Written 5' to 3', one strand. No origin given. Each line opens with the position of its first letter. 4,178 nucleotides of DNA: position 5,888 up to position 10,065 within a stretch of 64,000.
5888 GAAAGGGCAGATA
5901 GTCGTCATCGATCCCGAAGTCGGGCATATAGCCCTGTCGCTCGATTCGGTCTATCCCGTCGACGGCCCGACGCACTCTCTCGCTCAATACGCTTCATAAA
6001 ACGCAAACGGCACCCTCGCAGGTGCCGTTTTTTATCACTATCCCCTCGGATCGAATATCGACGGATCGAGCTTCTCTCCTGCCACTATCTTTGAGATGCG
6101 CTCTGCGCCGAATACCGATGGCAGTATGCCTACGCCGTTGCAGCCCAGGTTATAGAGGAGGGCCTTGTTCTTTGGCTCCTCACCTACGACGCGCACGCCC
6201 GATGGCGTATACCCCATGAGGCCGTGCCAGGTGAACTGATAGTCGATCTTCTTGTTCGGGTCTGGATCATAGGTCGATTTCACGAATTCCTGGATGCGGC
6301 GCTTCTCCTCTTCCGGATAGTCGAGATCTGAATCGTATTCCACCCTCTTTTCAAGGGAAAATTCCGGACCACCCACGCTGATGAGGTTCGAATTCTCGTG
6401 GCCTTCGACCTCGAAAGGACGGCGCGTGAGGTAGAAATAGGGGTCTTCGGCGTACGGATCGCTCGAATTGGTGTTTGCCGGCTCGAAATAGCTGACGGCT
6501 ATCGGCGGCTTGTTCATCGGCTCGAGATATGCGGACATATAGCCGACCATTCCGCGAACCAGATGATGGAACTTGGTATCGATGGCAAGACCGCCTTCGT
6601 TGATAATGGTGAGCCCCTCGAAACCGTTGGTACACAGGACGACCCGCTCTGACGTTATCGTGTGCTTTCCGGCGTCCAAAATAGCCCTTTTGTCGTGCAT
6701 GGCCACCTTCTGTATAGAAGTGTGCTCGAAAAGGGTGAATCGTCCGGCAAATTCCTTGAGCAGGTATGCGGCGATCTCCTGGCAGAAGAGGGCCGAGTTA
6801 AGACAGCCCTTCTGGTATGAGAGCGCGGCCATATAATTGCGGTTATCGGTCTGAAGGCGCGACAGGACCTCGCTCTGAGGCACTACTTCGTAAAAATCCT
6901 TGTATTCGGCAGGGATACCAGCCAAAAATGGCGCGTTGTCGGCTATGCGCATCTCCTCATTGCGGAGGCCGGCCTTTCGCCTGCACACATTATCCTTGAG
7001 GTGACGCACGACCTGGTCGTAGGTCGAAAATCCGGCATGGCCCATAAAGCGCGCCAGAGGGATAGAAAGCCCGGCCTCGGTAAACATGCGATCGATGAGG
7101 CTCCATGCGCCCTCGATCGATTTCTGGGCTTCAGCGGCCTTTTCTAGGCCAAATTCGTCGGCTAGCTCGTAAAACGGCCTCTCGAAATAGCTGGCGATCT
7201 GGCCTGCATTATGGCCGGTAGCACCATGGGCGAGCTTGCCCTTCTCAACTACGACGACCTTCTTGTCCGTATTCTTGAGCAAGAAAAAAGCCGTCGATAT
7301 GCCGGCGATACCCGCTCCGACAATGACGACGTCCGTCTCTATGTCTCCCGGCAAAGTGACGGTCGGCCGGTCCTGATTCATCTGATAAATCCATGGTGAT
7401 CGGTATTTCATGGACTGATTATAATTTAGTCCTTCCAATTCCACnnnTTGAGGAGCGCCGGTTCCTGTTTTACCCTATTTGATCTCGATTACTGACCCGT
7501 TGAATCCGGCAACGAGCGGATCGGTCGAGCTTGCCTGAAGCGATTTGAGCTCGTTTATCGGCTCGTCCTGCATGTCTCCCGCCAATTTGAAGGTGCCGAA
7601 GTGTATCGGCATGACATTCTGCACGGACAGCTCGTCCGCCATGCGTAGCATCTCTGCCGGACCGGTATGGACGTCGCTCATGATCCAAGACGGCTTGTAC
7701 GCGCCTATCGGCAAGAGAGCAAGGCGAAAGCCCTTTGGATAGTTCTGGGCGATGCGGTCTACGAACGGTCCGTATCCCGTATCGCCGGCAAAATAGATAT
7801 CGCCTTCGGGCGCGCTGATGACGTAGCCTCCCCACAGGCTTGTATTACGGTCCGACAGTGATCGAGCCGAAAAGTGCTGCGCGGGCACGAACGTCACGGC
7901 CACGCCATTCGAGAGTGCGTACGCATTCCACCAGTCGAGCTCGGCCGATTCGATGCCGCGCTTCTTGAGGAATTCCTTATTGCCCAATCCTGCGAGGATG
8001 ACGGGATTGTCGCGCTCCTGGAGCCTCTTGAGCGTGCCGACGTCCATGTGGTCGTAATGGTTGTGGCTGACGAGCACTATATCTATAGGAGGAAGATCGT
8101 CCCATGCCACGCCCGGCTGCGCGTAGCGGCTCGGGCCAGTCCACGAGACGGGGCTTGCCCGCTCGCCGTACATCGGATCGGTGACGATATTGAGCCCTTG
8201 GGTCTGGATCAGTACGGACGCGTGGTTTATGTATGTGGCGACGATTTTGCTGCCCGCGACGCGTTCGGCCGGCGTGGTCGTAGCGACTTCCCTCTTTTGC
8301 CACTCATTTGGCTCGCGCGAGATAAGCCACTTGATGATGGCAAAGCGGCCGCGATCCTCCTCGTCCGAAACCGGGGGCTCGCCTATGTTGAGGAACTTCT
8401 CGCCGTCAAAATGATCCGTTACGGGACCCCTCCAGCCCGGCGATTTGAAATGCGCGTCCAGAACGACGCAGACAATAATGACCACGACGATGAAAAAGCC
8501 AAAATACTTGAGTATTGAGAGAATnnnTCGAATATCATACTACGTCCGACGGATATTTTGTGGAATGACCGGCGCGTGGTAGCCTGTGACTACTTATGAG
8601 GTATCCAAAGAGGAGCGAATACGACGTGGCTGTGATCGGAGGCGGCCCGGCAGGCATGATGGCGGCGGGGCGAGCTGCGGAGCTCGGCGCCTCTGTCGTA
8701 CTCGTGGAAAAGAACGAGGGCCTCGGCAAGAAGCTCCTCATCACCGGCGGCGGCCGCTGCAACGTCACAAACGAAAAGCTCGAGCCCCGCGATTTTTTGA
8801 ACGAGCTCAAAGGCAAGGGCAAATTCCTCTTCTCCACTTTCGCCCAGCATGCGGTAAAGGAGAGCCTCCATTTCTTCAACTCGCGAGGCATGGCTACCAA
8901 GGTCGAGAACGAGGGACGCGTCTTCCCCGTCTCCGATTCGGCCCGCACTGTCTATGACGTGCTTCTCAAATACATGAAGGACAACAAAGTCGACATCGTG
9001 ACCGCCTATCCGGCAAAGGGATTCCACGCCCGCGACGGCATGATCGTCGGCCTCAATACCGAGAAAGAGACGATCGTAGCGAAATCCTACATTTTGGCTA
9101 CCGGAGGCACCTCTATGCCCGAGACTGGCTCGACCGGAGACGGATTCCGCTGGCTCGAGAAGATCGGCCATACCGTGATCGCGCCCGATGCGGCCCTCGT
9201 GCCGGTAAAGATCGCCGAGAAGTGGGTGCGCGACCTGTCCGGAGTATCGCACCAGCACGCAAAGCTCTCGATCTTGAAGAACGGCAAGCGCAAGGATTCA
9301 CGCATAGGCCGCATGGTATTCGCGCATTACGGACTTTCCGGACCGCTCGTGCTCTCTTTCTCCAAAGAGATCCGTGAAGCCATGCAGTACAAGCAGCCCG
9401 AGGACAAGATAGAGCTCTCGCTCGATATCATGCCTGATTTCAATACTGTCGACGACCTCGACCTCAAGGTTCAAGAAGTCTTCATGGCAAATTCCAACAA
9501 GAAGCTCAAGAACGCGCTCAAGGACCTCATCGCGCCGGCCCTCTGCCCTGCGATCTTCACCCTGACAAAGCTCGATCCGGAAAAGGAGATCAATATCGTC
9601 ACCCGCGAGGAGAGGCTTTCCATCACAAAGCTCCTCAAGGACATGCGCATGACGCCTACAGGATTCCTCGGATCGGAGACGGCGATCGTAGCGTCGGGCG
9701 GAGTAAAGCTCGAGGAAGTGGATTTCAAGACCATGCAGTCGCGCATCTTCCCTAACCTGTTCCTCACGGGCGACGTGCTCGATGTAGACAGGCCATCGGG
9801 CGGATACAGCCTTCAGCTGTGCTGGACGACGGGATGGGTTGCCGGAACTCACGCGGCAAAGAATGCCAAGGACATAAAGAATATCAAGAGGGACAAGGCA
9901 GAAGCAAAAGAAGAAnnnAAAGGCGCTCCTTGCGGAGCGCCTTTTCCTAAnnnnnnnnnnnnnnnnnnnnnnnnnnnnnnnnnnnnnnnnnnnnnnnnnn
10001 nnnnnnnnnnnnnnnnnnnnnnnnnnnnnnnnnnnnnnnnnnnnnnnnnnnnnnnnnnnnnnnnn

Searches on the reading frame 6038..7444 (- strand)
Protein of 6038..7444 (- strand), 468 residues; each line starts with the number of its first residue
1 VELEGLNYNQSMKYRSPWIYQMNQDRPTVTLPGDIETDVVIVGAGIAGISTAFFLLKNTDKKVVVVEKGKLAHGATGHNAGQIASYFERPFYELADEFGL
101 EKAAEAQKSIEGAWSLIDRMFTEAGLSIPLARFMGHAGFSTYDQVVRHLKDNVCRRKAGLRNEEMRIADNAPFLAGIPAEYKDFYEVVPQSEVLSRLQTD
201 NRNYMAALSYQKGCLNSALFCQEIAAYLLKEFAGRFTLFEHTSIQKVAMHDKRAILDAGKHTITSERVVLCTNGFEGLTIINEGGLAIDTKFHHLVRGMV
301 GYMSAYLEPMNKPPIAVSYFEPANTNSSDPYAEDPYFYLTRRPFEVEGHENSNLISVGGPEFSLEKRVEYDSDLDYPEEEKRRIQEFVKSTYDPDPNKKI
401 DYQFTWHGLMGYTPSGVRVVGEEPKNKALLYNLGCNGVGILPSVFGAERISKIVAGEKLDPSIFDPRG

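Call 64: search_protein_families(library=pfam, proteins=[window:6038-7444:-], max_evalue=0.00001)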
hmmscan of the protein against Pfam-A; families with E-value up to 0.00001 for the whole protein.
window:6038-7444:- (468 aa): 3 families
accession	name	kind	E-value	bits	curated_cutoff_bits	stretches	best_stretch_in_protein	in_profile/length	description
PF01266.30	DAO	-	8.8e-31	108.1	27.9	1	38-450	1-350/353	FAD dependent oxidoreductase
PF01946.23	Thi4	-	9.2e-08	32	26.2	1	35-105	16-87/235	Thi4 family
PF00890.30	FAD_binding_2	-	9.3e-07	28.8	20.4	1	38-87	1-49/414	FAD binding domain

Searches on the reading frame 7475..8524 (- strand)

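Call 64: search_protein_families(library=pfam, proteins=[window:7475-8524:-], max_evalue=0.00001)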
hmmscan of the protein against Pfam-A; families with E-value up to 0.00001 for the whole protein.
window:7475-8524:- (349 aa): 3 families
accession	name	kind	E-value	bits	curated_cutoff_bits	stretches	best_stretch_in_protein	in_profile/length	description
PF12706.13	Lactamase_B_2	-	1.2e-38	133.1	27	1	112-309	2-200/200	Beta-lactamase superfamily domain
PF13483.12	Lactamase_B_3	-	5.4e-15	56.2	24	1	97-308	3-160/160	Beta-lactamase superfamily domain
PF00753.33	Lactamase_B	-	5.9e-07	30.1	22.7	0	101-184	6-79/196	Metallo-beta-lactamase superfamily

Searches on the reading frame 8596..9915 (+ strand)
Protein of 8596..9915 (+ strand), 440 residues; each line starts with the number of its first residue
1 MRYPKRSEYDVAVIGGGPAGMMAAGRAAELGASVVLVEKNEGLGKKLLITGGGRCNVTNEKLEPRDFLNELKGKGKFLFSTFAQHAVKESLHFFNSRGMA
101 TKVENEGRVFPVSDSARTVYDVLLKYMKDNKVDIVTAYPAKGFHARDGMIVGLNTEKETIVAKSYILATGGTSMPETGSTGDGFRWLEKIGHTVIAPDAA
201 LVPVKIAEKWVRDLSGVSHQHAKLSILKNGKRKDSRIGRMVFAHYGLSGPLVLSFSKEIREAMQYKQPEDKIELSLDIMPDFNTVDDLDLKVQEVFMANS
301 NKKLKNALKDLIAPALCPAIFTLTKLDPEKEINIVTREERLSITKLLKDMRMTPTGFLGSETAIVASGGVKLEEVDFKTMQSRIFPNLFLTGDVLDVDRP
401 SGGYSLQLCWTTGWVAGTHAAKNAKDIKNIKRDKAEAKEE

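Call 79: search_protein_families(library=pfam, proteins=[window:8596-9915:+], max_evalue=0.0001)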
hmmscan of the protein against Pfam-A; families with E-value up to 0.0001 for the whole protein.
window:8596-9915:+ (440 aa): 11 families
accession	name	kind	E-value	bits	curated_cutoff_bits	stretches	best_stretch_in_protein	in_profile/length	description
PF03486.20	HI0933_like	-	6e-79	265.4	50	1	10-418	2-243/244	HI0933-like protein Rossmann domain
PF22780.1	HI0933_like_1st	-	3.3e-29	102.3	27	1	199-365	2-165/165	HI0933-like protein barrel and H2TH domain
PF00890.30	FAD_binding_2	-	5.5e-13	49.3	20.4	1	10-198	1-220/414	FAD binding domain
PF12831.13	FAD_oxidored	-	1e-11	45.2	27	1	10-170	1-145/416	FAD dependent oxidoreductase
PF07992.20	Pyr_redox_2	-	4.8e-10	39.8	26.1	1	9-174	1-112/291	Pyridine nucleotide-disulphide oxidoreductase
PF01266.30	DAO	-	4.8e-08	33.4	27.9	1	10-44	1-35/353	FAD dependent oxidoreductase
PF01134.28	GIDA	-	2.7e-06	27.2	22.1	0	10-40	1-31/391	Glucose inhibited division protein A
PF01494.25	FAD_binding_3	-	7.4e-06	25.9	22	1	8-41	1-34/349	FAD binding domain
PF00070.33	Pyr_redox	-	3.2e-05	24.8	22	0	11-44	2-35/82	Pyridine nucleotide-disulphide oxidoreductase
PF13450.12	NAD_binding_8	-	4.3e-05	24.1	21.9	0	13-44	1-32/68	NAD(P)-binding Rossmann-like domain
PF01262.27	AlaDh_PNT_C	-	6.8e-05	22.8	23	0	10-49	30-69/214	Alanine dehydrogenase/PNT, C-terminal domain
